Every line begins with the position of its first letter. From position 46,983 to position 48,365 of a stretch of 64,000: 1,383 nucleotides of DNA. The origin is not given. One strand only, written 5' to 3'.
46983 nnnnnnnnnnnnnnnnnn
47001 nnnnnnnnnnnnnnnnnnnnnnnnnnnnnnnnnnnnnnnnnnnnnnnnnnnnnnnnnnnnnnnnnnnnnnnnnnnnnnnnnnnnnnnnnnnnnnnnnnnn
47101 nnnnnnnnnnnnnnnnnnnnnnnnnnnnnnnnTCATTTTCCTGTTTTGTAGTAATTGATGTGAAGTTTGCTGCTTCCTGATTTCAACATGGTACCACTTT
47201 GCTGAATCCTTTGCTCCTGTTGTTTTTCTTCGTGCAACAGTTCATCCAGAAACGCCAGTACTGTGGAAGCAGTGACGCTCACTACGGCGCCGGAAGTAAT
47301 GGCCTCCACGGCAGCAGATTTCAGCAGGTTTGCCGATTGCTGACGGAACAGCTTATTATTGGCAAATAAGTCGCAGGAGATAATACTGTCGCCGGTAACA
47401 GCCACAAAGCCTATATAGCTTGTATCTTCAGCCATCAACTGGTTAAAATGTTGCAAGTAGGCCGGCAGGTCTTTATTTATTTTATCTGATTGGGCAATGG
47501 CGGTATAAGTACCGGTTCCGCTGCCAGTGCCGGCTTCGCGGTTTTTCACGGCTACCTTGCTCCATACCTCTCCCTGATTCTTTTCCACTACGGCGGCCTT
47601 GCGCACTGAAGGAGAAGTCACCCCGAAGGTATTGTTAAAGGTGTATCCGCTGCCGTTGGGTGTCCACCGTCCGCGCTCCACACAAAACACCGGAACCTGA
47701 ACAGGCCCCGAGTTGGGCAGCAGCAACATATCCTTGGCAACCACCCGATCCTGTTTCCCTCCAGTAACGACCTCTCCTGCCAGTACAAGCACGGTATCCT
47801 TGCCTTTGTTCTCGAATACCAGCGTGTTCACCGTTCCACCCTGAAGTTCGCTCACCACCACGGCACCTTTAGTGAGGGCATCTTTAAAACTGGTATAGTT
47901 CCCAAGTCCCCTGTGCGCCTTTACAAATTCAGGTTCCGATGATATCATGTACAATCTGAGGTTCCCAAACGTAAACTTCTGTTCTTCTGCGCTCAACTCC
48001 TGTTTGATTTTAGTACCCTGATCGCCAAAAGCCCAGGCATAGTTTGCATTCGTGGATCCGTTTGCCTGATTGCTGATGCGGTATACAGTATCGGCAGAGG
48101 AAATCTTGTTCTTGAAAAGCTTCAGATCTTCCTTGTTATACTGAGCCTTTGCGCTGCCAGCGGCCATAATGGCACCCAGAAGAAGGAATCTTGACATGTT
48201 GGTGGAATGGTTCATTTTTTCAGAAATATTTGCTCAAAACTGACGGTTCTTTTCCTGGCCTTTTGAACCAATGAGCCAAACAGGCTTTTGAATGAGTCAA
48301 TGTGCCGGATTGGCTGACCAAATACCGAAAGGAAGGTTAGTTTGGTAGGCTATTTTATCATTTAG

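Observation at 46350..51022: TPR-LytS kinase and LytTR regulator paired divergently with an uncharacterised three-gene secreted/membrane operon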

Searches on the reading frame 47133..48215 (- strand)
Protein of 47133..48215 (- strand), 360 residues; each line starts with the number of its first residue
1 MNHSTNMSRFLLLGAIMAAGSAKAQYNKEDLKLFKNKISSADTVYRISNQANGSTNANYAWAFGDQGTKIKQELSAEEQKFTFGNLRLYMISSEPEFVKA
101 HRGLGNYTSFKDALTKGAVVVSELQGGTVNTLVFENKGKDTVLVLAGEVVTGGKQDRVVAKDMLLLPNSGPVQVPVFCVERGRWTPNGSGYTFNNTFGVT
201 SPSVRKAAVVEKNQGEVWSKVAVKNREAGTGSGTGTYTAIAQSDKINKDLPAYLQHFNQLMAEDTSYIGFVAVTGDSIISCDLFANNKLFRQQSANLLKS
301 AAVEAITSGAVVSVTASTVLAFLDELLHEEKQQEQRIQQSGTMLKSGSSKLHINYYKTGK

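Call 3: search_protein_families(library=pfam, proteins=[window:47133-48215:-], max_evalue=0.1)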
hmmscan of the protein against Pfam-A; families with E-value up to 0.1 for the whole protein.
window:47133-48215:- (360 aa): 2 families
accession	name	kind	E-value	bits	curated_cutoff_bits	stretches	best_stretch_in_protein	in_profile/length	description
PF20208.3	ARPP-1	-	1.2e-57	196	27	1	80-338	7-268/297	ARG and Rhodanese-Phosphatase-superfamily-associated Protein domain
PF18853.6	LPD37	-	0.014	15.4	27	1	194-242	52-97/243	Large polyvalent protein associated domain 37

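Call 4: search_protein_families(library=ncbifam, proteins=[window:47133-48215:-], max_evalue=0.1)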
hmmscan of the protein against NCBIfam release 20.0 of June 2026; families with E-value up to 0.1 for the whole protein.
window:47133-48215:- (360 aa): 0 families

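Call 9: find_homologous_proteins(query=window:47133-48215:-)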
Query window:47133-48215:- (360 aa): 1292 proteins with E <= 0.001 among 8000 candidates; the best 120 are listed.
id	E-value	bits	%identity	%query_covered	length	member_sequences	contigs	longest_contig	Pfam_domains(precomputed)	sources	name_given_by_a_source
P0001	1.0e-227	773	100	98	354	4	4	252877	PF20208.4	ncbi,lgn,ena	-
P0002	2.0e-195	667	85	99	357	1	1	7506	PF20208.4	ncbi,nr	ncbi:MAG: hypothetical protein KJS92_05310 [Bacteroidetes bacterium]|nr:hypothetical protein [Bacter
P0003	8.8e-188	642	80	100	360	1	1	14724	PF20208.4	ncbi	ncbi:MAG: hypothetical protein RL160_33 [Bacteroidota bacterium]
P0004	9.7e-187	638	81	100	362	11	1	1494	PF20208.4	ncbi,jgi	jgi:hypothetical protein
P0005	1.4e-186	638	81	100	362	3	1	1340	PF20208.4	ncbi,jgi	jgi:hypothetical protein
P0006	5.8e-129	448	59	97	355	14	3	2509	PF20208.4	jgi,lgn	jgi:hypothetical protein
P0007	9.2e-129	448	59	94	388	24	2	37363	PF20208.4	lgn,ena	-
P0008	6.1e-107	376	58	79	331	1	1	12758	PF20208.4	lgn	-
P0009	2.3e-106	374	58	79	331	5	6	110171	PF20208.4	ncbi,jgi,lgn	jgi:hypothetical protein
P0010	3.9e-105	370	57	81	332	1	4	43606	PF20208.4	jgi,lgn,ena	-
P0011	6.1e-105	369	57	79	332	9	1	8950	PF20208.4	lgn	-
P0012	4.3e-104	367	50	98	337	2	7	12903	PF20208.4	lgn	-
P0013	6.2e-104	366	58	79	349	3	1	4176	PF20208.4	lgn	-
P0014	1.2e-102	362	51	98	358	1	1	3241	PF20208.4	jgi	jgi:hypothetical protein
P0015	3.9e-102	360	49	98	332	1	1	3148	PF20208.4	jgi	jgi:hypothetical protein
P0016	1.5e-101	358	49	98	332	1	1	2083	PF20208.4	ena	-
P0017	2.1e-101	358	58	79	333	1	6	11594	PF20208.4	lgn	-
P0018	3.3e-100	354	47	98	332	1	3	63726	PF20208.4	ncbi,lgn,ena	-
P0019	1.5e-99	352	57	78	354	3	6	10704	PF20208.4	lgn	-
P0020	1.8e-99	351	56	79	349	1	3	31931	PF20208.4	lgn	-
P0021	6.8e-99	349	55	79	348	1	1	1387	PF20208.4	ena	-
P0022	1.7e-98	348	55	79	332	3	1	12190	PF20208.4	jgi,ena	-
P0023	6.2e-98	346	48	98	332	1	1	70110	PF20208.4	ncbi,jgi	jgi:hypothetical protein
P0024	1.1e-97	345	48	98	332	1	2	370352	PF20208.4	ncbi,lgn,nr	ncbi:MAG: hypothetical protein H6605_05860 [Flavobacteriales bacterium]|nr:hypothetical protein [Fla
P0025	6.5e-97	343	48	98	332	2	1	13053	PF20208.4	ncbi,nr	ncbi:MAG: hypothetical protein Q8M15_01040 [Bacteroidota bacterium]|nr:hypothetical protein [Bactero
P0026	1.3e-96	342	52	80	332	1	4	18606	PF20208.4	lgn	-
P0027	2.2e-96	341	51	84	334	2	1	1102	PF20208.4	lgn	-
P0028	5.1e-96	340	48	98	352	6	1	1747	PF20208.4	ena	-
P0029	5.6e-95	337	55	79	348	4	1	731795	PF20208.4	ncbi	-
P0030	6.4e-85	304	49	80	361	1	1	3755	PF20208.4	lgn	-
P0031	3.1e-79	285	48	76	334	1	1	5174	PF20208.4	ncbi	-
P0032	9.5e-79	283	42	96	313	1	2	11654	PF20208.4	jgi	jgi:hypothetical protein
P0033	2.1e-76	276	40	97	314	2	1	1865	PF20208.4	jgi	jgi:hypothetical protein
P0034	3.5e-76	275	46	81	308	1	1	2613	PF20208.4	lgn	-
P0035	1.0e-75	273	40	96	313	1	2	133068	PF20208.4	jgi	jgi:hypothetical protein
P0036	8.2e-75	270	45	80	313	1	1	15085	PF20208.4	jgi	jgi:hypothetical protein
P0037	3.1e-74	268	39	99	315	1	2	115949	PF20208.4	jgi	jgi:hypothetical protein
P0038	7.8e-74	267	41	97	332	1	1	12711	PF20208.4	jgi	jgi:hypothetical protein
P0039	1.0e-73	267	40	77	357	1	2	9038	PF20208.4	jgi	jgi:hypothetical protein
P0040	2.8e-73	265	56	60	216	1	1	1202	PF20208.4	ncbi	-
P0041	3.2e-73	265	44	82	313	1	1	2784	PF20208.4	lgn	-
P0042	1.5e-72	263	44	77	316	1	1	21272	PF20208.4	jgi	jgi:hypothetical protein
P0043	8.2e-72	260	44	80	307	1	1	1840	PF20208.4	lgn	-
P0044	1.3e-71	260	44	77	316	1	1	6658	PF20208.4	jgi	jgi:hypothetical protein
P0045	3.7e-71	258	44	80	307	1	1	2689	PF20208.4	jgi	-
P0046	3.8e-71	258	43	79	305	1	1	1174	PF20208.4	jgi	jgi:hypothetical protein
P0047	4.8e-71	258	43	80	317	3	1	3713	PF20208.4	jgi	jgi:hypothetical protein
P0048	1.3e-70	257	45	78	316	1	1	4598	PF20208.4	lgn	-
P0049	2.6e-70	256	45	77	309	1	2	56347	PF20208.4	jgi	jgi:hypothetical protein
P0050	3.8e-70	255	43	80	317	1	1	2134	PF20208.4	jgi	jgi:hypothetical protein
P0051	4.2e-70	255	39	96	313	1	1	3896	PF20208.4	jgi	jgi:hypothetical protein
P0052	8.0e-70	254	44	76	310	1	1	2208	PF20208.4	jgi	jgi:hypothetical protein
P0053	9.6e-70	254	42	80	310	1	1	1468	PF20208.4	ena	-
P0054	9.8e-70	254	41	80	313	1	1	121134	PF20208.4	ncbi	-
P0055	1.0e-69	254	44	79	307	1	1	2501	PF20208.4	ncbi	-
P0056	1.3e-69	253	43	80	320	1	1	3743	PF20208.4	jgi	jgi:hypothetical protein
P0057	2.0e-69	253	39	96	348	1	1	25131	PF20208.4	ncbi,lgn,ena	-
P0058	3.1e-69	252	41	80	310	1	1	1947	PF20208.4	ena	-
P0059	8.5e-69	251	44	77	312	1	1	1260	PF20208.4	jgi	-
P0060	9.9e-69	250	42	80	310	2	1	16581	PF20208.4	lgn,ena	-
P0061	1.6e-68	250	44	79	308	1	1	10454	PF20208.4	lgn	-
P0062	6.7e-68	248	44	80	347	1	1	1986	PF20208.4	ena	-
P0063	6.8e-68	248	44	76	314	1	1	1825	PF20208.4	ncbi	-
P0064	1.3e-67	247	44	77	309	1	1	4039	PF20208.4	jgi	jgi:hypothetical protein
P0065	1.7e-67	246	45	78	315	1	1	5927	PF20208.4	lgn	-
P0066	3.0e-67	245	43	77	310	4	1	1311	PF20208.4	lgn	-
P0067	3.2e-67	245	39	96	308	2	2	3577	PF20208.4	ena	-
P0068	4.7e-67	245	42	77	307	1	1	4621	PF20208.4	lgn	-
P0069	5.3e-67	245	43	82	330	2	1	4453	PF20208.4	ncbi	-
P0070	1.5e-66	243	42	79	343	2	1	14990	PF20208.4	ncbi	-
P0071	1.9e-66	243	42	78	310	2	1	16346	PF20208.4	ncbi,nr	ncbi:MAG TPA: DUF6569 family protein [Chryseosolibacter sp.]|nr:DUF6569 family protein [Chryseosolib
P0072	3.8e-66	242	44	74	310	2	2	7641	PF20208.4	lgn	-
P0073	8.5e-66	241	44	77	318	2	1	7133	PF20208.4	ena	-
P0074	4.0e-65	239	40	79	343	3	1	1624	PF20208.4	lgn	-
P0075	4.2e-65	238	41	77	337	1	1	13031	PF20208.4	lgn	-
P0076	1.1e-64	237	42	77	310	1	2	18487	PF20208.4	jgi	jgi:hypothetical protein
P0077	1.1e-64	237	41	77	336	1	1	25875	PF20208.4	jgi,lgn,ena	-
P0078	1.2e-64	237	43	77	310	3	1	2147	PF20208.4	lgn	-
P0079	1.5e-64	237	45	70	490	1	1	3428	PF20208.4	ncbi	-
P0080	1.6e-64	237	43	79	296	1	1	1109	PF20208.4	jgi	jgi:hypothetical protein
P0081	1.6e-64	237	43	76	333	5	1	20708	PF20208.4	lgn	-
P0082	2.5e-64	236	41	77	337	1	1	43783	PF20208.4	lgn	-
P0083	5.3e-64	235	39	77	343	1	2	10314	PF20208.4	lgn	-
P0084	6.2e-64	235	43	77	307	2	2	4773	PF20208.4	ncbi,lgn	-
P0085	8.4e-64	234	39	81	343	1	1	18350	PF20208.4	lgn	-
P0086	2.1e-63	233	42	79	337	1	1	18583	PF20208.4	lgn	-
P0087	2.1e-63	233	39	79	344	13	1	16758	PF20208.4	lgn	-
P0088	5.1e-63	232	41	81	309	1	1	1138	PF20208.4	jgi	jgi:hypothetical protein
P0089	6.9e-63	231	41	80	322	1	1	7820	PF20208.4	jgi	-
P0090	7.3e-63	231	42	78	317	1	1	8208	PF20208.4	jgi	jgi:hypothetical protein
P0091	7.9e-63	231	41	84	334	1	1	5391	PF20208.4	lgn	-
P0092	1.1e-62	231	42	80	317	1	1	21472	PF20208.4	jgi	jgi:hypothetical protein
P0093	1.2e-62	230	42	82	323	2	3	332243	PF20208.4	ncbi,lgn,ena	ncbi:MAG: DUF6569 family protein [Chitinophagales bacterium]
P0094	1.6e-62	230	42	77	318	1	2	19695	PF20208.4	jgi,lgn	-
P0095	3.0e-62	229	42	79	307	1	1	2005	PF20208.4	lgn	-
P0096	4.3e-62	229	44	77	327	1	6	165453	PF20208.4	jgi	jgi:hypothetical protein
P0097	6.9e-62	228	40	79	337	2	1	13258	PF20208.4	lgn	-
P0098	1.7e-61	227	40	77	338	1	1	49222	PF20208.4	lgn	-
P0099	2.0e-61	226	42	77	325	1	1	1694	PF20208.4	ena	-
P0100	2.6e-61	226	45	75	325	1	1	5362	PF20208.4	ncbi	-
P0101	2.9e-61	226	42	74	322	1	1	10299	PF20208.4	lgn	-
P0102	3.4e-61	226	42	78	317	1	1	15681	PF20208.4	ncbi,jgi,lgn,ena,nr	ncbi:MAG TPA: DUF6569 family protein [Puia sp.]|nr:DUF6569 family protein [Puia sp.]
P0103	7.1e-61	225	41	79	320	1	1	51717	PF20208.4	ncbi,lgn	ncbi:MAG: DUF6569 family protein [Bacteroidia bacterium]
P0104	7.6e-61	224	41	77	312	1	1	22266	PF20208.4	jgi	jgi:hypothetical protein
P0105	8.7e-61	224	39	74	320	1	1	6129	PF20208.4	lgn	-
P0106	1.0e-60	224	48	63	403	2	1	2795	PF20208.4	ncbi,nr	ncbi:MAG TPA: DUF6569 family protein [Bacteroidia bacterium]|nr:DUF6569 family protein [Bacteroidia 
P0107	2.1e-60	223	46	64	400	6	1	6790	PF20208.4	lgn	-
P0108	2.4e-60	223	41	78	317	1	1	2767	PF20208.4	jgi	jgi:hypothetical protein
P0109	2.6e-60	223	41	78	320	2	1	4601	PF20208.4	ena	-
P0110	2.7e-60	223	38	77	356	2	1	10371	PF20208.4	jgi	jgi:hypothetical protein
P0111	3.2e-60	222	42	79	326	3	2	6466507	PF20208.4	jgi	jgi:hypothetical protein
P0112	7.8e-60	221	37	96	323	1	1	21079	PF20208.4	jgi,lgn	jgi:hypothetical protein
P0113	1.4e-59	220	47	66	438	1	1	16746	PF20208.4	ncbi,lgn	-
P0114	1.8e-59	220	46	63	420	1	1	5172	PF20208.4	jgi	jgi:hypothetical protein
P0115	2.6e-59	219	47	63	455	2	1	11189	PF20208.4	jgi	jgi:hypothetical protein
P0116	3.7e-59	219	47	63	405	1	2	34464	PF20208.4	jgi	jgi:hypothetical protein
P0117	4.3e-59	219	41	78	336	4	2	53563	PF20208.4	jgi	jgi:hypothetical protein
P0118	1.1e-58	217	44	64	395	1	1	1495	PF20208.4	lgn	-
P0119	1.4e-58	217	38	76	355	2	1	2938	PF20208.4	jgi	jgi:hypothetical protein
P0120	1.5e-58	217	42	79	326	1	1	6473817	PF20208.4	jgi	jgi:hypothetical protein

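Call 10: find_related_loci(query=window:47133-48215:-, collection=genome_contigs, flank=8000)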
Query window:47133-48215:- (360 aa) in genome_contigs; peptide patterns used: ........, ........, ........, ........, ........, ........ (x = any residue, [..] = any of these).
67 stretches matched a pattern; 6 encode a relative of the query (tblastn E <= 1e-3); 6 distinct loci.
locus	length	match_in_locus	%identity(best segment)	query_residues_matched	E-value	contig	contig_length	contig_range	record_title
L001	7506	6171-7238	85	1-357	0e+0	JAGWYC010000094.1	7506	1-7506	MAG: Bacteroidetes bacterium isolate REEB481 contig-150_17616, whole genome shotgun sequence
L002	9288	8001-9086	81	1-360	0e+0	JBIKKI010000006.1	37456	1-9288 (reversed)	MAG: Bacteroidia bacterium isolate ME2014-07-24_3300043772_group5_bin19 Rohwer_bin1019_scaffold_656_c1, whole genome sho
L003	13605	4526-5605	80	1-360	0e+0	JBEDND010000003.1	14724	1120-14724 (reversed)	MAG: Bacteroidota bacterium isolate NASQAN2015_111_B_bin.81 scaffold_802042, whole genome shotgun sequence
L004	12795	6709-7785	81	1-360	0e+0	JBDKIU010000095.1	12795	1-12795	MAG: Bacteroidota bacterium isolate greatmiami_2019_sw_WHONDRS-S19S_0099_B_bin.77 scaffold_535856, whole genome shotgun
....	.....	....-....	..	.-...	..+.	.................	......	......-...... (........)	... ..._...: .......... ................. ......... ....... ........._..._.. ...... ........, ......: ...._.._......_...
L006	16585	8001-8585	32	122-308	3e-22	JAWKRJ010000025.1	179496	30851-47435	MAG: Polyangiaceae bacterium isolate BC1.186 BC1.186.fa-25, whole genome shotgun sequence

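Call 14: find_encoding_contigs(protein=P0009, flank=6000, max_places=2)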
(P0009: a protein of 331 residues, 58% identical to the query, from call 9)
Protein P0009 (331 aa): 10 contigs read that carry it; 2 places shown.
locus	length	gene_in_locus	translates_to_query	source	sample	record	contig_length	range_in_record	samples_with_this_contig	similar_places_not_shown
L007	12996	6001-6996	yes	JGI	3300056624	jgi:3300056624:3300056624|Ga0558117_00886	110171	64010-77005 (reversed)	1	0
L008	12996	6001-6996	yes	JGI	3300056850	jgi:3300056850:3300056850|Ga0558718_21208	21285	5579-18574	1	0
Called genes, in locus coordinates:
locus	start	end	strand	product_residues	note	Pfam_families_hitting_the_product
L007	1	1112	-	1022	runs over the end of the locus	PF00873:ACR_tran, PF02355:SecD_SecF_C (weak), PF03176:MMPL (weak)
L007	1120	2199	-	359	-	PF25919:BSH_CusB (faint), PF25917:BSH_RND, PF25973:BSH_CzcB, PF25876:HH_MFP_RND, PF25954:Beta-barrel_RND_2, PF25967:RND-MFP_C, PF25975:CzcB_C (weak), PF25989:YknX_C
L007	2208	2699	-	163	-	PF01047:MarR (weak), PF12802:MarR_2 (weak), PF13463:HTH_27 (weak)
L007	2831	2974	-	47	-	-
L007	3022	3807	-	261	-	PF00072:Response_reg, PF04397:LytTR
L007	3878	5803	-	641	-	PF07719:TPR_2 (faint), PF00515:TPR_1 (faint), PF13181:TPR_8 (faint), PF13428:TPR_14 (faint), PF13176:TPR_7 (faint), PF13374:TPR_10 (faint), PF13424:TPR_12 (weak), PF06580:His_kinase, +1 more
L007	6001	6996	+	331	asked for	PF20208:ARPP-1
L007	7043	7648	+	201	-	PF00775:Dioxygenase_C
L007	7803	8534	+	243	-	PF04402:SIMPL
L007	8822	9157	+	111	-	-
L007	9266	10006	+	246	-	PF00487:FA_desaturase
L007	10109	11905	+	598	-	PF13292:DXP_synthase_N, PF00456:Transketolase_N (weak), PF00676:E1_dh (weak), PF13292:DXP_synthase_N, PF02779:Transket_pyr, PF02780:Transketolase_C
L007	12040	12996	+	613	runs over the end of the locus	PF07497:Rho_RNA_bind, PF00006:ATP-synt_ab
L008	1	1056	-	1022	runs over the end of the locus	PF00873:ACR_tran, PF02355:SecD_SecF_C (weak), PF03176:MMPL (weak)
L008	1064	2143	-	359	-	PF25919:BSH_CusB (faint), PF25917:BSH_RND, PF25973:BSH_CzcB, PF25876:HH_MFP_RND, PF25954:Beta-barrel_RND_2, PF25967:RND-MFP_C, PF25975:CzcB_C (weak), PF25989:YknX_C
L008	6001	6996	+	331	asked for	PF20208:ARPP-1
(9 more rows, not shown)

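Call 15: find_encoding_contigs(protein=P0024, flank=6000, max_places=2)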
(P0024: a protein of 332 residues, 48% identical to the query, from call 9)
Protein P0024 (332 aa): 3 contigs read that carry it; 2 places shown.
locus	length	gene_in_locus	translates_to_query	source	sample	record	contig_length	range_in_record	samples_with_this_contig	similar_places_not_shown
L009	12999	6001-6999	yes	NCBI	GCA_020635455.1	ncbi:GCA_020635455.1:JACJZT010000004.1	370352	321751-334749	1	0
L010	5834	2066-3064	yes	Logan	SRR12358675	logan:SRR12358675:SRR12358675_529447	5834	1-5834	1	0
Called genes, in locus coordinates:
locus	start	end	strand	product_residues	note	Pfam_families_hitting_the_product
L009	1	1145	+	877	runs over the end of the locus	PF13715:CarbopepD_reg_2, PF07715:Plug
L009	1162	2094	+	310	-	PF14054:DUF4249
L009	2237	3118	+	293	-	PF00582:Usp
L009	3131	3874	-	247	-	PF00072:Response_reg, PF04397:LytTR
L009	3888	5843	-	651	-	PF13424:TPR_12 (faint), PF14559:TPR_19 (faint), PF00515:TPR_1 (faint), PF07719:TPR_2 (faint), PF13174:TPR_6 (faint), PF13176:TPR_7 (faint), PF13181:TPR_8 (faint), PF06580:His_kinase, +2 more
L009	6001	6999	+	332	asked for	PF20208:ARPP-1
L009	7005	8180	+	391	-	PF13519:VWA_2 (faint), PF25106:VWA_4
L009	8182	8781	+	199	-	PF00775:Dioxygenase_C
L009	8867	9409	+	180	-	PF11138:DUF2911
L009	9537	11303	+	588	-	PF13292:DXP_synthase_N, PF02779:Transket_pyr, PF02780:Transketolase_C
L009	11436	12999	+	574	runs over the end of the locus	PF07497:Rho_RNA_bind, PF00006:ATP-synt_ab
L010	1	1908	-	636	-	?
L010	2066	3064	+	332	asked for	PF20208:ARPP-1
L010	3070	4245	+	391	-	PF13519:VWA_2 (faint), PF25106:VWA_4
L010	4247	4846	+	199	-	PF00775:Dioxygenase_C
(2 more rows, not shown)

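Call 16: find_encoding_contigs(protein=P0029, flank=6000, max_places=2)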
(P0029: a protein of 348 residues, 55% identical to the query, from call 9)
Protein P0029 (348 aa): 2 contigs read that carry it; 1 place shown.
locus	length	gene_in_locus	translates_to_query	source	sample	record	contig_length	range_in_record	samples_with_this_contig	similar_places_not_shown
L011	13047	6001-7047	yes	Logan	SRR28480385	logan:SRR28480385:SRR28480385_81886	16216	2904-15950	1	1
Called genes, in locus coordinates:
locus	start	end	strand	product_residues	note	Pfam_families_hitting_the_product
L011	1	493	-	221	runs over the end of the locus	-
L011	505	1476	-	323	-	-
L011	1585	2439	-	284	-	PF06167:Peptidase_M90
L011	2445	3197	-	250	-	PF05951:Peptidase_M15_2 (faint), PF08291:Peptidase_M15_3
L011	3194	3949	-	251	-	PF00072:Response_reg, PF04397:LytTR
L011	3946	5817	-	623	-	PF00515:TPR_1 (faint), PF07719:TPR_2 (faint), PF13176:TPR_7 (faint), PF13374:TPR_10 (faint), PF13424:TPR_12 (faint), PF13181:TPR_8 (faint), PF13428:TPR_14 (faint), PF06580:His_kinase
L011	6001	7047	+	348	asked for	PF20208:ARPP-1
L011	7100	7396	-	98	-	PF03840:SecG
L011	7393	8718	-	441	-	-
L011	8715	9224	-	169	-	PF04390:LptE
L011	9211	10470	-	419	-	PF00158:Sigma54_activat, PF14532:Sigma54_activ_2, PF07728:AAA_5 (weak), PF25601:AAA_lid_14, PF02954:HTH_8, PF18024:HTH_50 (weak)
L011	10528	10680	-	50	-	-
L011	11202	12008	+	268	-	PF00004:AAA (weak)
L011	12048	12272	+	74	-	-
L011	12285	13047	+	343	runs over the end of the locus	?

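Call 18: find_encoding_contigs(protein=P0037, flank=6000, max_places=1)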
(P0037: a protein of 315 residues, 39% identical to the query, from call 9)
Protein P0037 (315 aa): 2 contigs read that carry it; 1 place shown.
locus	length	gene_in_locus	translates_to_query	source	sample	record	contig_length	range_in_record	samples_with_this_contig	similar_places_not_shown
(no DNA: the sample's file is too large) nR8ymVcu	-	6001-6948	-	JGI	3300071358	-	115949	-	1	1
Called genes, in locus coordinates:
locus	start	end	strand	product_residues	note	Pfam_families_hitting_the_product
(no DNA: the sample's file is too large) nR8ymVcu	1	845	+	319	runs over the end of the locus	PF09925:DUF2157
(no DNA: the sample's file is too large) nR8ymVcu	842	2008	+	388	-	-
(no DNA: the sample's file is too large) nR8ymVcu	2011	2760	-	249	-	PF00072:Response_reg, PF04397:LytTR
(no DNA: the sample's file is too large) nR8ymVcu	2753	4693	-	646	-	PF13432:TPR_16 (faint), PF17874:TPR_MalT (weak), PF13181:TPR_8 (faint), PF13424:TPR_12, PF00515:TPR_1 (weak), PF07719:TPR_2 (weak), PF13424:TPR_12 (weak), PF06580:His_kinase, +3 more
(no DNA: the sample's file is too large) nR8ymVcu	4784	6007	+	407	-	-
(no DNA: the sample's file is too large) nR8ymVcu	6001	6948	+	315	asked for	PF20208:ARPP-1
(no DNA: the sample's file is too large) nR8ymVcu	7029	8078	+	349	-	PF06224:AlkZ-like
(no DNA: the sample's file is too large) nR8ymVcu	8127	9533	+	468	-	PF01139:RtcB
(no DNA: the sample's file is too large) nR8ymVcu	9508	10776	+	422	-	PF07690:MFS_1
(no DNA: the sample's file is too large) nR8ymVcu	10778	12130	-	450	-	PF02518:HATPase_c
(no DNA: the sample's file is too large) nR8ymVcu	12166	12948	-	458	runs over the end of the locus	PF00072:Response_reg, PF00158:Sigma54_activat, PF14532:Sigma54_activ_2, PF07728:AAA_5 (weak), PF25601:AAA_lid_14, PF02954:HTH_8, PF18024:HTH_50 (weak)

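Call 19: find_encoding_contigs(protein=P0093, flank=6000, max_places=1)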
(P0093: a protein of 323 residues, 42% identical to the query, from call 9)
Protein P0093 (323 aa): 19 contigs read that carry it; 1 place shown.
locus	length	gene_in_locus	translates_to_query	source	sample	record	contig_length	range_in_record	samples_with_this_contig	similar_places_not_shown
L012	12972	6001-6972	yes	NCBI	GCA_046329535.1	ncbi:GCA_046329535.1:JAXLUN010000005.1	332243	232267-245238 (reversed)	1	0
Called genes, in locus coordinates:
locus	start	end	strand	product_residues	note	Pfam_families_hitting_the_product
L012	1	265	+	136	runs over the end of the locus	-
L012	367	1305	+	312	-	PF08241:Methyltransf_11, PF13649:Methyltransf_25 (weak), PF13847:Methyltransf_31 (faint)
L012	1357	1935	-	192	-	PF08274:Zn_Ribbon_YjdM (weak), PF03831:YjdM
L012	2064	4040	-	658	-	PF03190:Thioredox_DsbH, PF13098:Thioredoxin_2 (faint), PF13899:Thioredoxin_7, PF07221:GlcNAc_2-epim (faint)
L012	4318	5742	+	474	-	PF19081:Ig_7 (faint), PF18962:Por_Secre_tail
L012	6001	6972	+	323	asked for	PF20208:ARPP-1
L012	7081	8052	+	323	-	PF01916:DS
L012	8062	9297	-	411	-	PF07494:Reg_prop (faint), PF23748:Beta-prop_LRRK2 (faint), PF18962:Por_Secre_tail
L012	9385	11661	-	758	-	PF19081:Ig_7, PF18962:Por_Secre_tail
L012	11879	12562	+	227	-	PF01618:MotA_ExbB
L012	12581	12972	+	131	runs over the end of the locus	PF02472:ExbD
